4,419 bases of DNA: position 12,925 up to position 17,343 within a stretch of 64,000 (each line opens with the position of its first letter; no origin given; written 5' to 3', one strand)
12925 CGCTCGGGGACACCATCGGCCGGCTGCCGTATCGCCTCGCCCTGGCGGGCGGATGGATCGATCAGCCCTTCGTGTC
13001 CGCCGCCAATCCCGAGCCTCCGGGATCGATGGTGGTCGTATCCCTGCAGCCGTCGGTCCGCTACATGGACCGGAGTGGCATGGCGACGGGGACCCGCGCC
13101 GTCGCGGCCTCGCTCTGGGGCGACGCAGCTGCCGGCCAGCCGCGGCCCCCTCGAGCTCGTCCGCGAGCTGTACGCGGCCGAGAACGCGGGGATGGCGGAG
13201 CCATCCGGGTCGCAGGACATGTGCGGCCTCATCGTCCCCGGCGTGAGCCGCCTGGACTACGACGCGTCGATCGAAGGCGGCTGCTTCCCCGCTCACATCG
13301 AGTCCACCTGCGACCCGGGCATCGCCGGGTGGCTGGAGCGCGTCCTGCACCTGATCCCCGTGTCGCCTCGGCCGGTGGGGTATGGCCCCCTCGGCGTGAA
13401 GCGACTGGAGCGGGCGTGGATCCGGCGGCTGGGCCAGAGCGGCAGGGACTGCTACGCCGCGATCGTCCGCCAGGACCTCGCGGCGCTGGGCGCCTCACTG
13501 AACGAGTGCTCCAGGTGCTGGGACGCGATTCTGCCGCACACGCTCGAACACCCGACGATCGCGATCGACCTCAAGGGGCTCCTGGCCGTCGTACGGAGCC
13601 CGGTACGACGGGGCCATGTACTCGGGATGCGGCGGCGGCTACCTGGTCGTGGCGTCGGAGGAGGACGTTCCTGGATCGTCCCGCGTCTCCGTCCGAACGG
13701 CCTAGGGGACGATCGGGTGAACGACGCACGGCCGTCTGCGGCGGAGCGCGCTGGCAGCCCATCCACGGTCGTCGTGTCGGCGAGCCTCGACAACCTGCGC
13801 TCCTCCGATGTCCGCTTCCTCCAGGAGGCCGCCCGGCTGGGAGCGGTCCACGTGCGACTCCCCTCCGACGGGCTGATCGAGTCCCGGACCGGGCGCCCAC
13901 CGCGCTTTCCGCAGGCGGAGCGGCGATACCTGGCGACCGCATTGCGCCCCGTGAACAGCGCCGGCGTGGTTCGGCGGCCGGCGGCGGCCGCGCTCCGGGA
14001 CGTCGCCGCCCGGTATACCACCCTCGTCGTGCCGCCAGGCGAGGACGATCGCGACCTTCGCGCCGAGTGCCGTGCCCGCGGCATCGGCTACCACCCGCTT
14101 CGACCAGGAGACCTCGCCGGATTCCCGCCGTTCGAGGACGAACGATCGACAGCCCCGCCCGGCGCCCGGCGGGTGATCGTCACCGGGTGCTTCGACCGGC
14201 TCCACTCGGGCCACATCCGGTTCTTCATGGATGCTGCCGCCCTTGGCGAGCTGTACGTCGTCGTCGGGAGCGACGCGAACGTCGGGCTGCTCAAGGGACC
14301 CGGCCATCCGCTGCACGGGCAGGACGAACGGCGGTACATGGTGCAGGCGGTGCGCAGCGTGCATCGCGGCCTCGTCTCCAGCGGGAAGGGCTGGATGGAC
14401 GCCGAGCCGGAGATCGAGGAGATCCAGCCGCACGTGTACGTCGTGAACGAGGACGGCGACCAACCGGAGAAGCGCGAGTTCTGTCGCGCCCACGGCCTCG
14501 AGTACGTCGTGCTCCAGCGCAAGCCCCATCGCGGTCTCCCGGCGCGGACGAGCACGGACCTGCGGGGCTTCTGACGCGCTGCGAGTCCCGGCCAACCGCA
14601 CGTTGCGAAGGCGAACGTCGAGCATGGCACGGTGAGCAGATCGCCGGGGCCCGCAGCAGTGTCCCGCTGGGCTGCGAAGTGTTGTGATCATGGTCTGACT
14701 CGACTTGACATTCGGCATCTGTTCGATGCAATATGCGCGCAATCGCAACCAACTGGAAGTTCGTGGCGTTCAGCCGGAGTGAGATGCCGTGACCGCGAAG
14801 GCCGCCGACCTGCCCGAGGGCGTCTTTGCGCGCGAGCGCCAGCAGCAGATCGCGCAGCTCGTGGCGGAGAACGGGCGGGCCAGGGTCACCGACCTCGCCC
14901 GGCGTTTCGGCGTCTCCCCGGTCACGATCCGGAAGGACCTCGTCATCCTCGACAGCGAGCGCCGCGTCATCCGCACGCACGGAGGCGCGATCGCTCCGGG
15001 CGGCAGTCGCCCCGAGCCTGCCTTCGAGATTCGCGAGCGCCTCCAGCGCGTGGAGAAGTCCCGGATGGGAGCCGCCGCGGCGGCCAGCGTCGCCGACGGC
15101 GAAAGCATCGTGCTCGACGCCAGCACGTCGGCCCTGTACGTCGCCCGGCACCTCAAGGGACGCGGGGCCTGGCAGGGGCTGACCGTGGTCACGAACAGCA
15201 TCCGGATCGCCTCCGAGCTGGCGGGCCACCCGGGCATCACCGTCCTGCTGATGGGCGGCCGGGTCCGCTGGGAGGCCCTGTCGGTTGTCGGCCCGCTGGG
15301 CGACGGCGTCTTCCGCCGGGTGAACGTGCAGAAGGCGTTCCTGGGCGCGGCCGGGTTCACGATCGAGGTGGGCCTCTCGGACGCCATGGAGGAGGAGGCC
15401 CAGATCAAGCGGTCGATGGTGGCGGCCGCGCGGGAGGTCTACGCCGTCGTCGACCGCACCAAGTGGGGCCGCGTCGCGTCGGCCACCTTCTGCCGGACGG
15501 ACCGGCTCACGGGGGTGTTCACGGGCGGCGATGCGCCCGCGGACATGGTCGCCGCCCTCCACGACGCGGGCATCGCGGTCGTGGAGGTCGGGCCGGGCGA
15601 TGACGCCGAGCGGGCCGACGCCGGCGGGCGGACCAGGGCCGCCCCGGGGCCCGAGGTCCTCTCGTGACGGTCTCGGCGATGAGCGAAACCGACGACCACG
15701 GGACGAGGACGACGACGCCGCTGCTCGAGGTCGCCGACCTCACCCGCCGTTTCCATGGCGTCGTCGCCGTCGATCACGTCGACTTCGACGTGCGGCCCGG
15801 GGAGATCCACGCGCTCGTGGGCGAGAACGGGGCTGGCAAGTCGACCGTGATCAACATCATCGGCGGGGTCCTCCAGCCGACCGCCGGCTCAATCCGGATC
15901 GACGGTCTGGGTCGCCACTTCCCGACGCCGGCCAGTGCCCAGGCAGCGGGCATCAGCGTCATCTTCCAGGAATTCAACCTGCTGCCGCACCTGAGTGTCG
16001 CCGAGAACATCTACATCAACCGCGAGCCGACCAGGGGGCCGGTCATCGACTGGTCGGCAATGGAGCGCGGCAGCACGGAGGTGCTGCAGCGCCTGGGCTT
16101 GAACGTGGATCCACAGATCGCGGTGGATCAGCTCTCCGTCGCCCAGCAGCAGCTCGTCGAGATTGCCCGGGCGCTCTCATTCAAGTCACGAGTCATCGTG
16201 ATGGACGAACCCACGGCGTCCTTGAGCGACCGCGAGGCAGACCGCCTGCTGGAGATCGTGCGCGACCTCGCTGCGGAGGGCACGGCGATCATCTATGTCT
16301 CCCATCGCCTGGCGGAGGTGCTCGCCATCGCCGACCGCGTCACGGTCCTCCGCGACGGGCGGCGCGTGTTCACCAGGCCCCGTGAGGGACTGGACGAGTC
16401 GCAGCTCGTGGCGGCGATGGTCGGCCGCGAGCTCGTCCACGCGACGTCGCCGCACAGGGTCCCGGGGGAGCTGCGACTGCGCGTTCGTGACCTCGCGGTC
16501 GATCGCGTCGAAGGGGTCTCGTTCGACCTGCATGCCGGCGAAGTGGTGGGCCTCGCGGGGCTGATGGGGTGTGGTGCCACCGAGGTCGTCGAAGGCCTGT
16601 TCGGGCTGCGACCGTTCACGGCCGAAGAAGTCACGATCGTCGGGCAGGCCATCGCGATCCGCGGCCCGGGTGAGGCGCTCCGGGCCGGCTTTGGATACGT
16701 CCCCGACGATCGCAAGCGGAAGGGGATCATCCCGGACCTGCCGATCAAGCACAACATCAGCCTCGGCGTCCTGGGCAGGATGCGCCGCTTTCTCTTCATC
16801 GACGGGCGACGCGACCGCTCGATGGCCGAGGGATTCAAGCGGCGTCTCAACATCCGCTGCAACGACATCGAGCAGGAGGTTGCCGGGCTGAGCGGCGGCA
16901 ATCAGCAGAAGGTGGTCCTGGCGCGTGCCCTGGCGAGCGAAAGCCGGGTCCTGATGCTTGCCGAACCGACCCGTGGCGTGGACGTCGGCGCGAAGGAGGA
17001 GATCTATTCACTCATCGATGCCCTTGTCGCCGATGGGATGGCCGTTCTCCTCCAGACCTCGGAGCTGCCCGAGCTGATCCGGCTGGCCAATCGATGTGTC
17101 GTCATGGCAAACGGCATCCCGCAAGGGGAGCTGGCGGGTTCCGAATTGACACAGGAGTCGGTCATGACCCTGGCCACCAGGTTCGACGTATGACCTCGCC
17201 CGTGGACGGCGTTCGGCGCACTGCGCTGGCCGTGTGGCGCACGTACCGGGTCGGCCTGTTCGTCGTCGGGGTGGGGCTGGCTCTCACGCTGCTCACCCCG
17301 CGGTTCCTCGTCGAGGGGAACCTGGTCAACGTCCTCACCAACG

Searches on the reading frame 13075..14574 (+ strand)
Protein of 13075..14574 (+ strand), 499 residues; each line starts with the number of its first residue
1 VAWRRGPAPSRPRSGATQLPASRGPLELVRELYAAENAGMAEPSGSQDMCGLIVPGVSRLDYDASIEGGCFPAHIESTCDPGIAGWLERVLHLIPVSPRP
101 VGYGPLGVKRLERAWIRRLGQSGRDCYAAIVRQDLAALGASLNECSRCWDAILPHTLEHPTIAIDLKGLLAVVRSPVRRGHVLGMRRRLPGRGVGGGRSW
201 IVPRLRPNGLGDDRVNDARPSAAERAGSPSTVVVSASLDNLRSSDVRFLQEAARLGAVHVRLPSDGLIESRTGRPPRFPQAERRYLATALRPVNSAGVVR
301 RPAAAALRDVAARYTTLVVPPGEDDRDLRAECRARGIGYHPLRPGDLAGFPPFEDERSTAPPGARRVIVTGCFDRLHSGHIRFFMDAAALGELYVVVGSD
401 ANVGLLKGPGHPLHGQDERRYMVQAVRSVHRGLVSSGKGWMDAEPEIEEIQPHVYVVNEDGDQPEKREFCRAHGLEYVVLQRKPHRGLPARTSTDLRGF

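Call 67: find_encoding_contigs(protein=window:13075-14574:+, flank=6000, max_places=5)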
Protein window:13075-14574:+ (499 aa): no gene with exactly this product is on record in the collection.

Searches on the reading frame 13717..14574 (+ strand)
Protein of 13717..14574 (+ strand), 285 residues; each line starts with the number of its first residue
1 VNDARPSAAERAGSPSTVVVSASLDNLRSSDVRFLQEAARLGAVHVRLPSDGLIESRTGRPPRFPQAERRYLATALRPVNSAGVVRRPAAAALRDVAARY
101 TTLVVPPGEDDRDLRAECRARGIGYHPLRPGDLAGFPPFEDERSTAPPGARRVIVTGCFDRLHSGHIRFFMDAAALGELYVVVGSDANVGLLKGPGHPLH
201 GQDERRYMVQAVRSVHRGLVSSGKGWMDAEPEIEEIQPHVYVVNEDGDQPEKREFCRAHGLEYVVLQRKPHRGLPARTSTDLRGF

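Call 6: search_protein_families(library=pfam, max_evalue=0.01, proteins=[window:13717-14571:+])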
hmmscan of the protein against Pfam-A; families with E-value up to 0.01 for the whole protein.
seq(285 aa): 1 family
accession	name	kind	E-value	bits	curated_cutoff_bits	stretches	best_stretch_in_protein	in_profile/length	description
PF01467.32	CTP_transf_like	-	6.6e-09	36.5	21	1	154-245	1-88/133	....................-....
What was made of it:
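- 13717..14574 (+): Two-domain HIGH-superfamily (cytidylyltransferase-like) nucleotidyltransferase, 285 aa, intact. The N-terminal copy has lost HxGH. The C-terminal copy is catalytic. Pfam CTP_transf_like at aa 154-245, 36.5 bits against a gathering threshold of 21 (call 6).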

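Call 7: search_protein_families(library=ncbifam, max_evalue=0.01, proteins=[window:13717-14571:+])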
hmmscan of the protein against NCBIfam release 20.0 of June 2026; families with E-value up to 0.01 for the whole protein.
seq(285 aa): 6 families
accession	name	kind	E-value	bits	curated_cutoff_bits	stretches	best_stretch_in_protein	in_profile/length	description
TIGR02199.1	rfaE_dom_II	equivalog_domain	2.3e-16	59.9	181.5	1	151-246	12-105/144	D-glycero-beta-D-manno-heptose 1-phosphate adenylyltransferase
TIGR00125.1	cyt_tran_rel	domain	2.2e-13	50.1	27.7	1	152-214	1-61/65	adenylyltransferase/cytidyltransferase family protein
NF008454.0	PRK11316.1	equivalog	1.4e-11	43.7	521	1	150-242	340-430/475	bifunctional D-glycero-beta-D-manno-heptose-7-phosphate kinase/D-glycero-beta-D-manno-heptose 1-phosphate adenylyltransferase HldE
NF001985.0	PRK00777.1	subfamily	1.5e-09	38.1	104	1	151-209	5-62/157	pantetheine-phosphate adenylyltransferase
TIGR01518.1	g3p_cytidyltrns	equivalog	4.2e-09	36.6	165.4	1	153-247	1-92/125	glycerol-3-phosphate cytidylyltransferase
NF041124.1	CoaD_Thcocales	equivalog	0.00031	20.7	290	1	151-186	5-41/156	phosphopantetheine adenylyltransferase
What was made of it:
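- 13717..14574 (+): TIGR00125 scores 50.1 against 27.7 (call 7).
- On GHMP kinase superfamily: The window protein has no hit even at E 0.01 (calls 6, 7).
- On HldE domain II / HldC (heptose-1-P adenylyltransferase): PRK11316 scores 43.7 against 521 (call 7).
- On TagD (glycerol-3-phosphate cytidylyltransferase): 36.6 bits against a cut-off of 165.4 (call 7).
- No curated GHMP model recognises gene 2 (calls 6, 7).
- Tried and rejected: Pfam and NCBIfam gave nothing (calls 6, 7).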

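Call 37: search_solved_structures(query=window:13717-14571:+, max_evalue=0.1, show_alignments=2)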
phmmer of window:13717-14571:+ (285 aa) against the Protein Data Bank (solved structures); distinct sequences matched with E-value up to 0.1: 8.
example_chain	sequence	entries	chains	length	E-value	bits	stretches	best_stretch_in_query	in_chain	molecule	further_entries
3elb_A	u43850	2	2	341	3.1e-13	53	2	150-216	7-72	Ethanolamine-phosphate cytidylyltransferase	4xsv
5x9q_A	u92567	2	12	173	3.4e-08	36.5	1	151-248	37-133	Putative cytidylyltransferase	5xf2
2b7l_A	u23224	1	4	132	8.9e-08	35.1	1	151-248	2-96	glycerol-3-phosphate cytidylyltransferase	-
1coz_A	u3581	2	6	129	5.2e-06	29.3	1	151-248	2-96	PROTEIN (GLYCEROL-3-PHOSPHATE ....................) | glycerol-3-phosphate cytidylyltransferase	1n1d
3glv_A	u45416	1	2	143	9.1e-06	28.5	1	150-247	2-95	Lipopolysaccharide core biosynthesis protein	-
3hl4_A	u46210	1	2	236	0.062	15.9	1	149-216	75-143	Choline-phosphate cytidylyltransferase A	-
5x3d_A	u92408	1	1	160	0.071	15.8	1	153-241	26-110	Phosphoenolpyruvate phosphomutase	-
4mvc_A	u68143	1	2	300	0.096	15.3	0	150-216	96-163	Choline-phosphate cytidylyltransferase A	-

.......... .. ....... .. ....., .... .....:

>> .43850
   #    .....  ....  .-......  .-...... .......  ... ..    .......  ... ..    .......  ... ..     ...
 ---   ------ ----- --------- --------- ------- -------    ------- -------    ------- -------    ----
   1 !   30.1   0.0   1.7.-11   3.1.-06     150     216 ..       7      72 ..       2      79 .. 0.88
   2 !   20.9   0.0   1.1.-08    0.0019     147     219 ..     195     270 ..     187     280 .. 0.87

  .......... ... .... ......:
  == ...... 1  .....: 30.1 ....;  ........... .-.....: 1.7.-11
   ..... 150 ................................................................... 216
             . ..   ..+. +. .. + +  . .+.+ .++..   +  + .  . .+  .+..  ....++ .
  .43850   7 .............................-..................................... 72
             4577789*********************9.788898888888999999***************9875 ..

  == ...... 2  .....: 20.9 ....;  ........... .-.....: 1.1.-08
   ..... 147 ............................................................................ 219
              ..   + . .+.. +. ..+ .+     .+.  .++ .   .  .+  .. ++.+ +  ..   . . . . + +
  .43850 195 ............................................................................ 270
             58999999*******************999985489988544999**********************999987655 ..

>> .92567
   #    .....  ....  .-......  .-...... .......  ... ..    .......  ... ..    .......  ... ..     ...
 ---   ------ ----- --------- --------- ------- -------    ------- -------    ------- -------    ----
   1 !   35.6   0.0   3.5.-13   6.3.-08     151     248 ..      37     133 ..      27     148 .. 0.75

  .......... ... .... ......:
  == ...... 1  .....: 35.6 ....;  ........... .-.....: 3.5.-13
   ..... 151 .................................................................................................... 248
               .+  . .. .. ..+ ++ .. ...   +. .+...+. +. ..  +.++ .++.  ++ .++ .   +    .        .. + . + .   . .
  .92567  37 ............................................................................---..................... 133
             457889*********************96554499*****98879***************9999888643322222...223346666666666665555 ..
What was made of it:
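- Gene 3's best single-sequence PDB hit is ethanolamine-phosphate cytidylyltransferase (call 37).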

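Call 65: find_encoding_contigs(protein=window:13717-14574:+, flank=6000, max_places=5)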
Protein window:13717-14574:+ (285 aa): no gene with exactly this product is on record in the collection.

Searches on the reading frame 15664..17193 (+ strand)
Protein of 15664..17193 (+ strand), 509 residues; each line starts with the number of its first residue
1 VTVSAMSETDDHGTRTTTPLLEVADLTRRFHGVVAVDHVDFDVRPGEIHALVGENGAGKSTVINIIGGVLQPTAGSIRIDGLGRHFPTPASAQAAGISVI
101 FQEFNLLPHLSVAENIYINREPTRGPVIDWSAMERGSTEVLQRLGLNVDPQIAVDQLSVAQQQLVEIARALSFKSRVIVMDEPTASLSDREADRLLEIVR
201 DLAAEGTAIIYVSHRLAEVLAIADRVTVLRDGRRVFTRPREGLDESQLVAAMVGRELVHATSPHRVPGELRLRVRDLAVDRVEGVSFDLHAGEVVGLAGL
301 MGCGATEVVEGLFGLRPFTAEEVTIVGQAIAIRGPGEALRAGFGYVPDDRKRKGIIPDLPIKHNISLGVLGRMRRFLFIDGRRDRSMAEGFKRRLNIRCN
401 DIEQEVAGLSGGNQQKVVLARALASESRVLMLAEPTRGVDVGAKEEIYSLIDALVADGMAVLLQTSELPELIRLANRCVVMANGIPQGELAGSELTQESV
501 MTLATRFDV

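Call 68: find_encoding_contigs(protein=window:15664-17193:+, flank=8000, max_places=4)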
Protein window:15664-17193:+ (509 aa): no gene with exactly this product is on record in the collection.
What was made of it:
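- No second assembly of this organism was found to compare against (calls 65, 67, 68).
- Tried and rejected: Gene 3, the 499-aa run-on ORF and the ABC ATPase found no record (calls 65, 67, 68).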
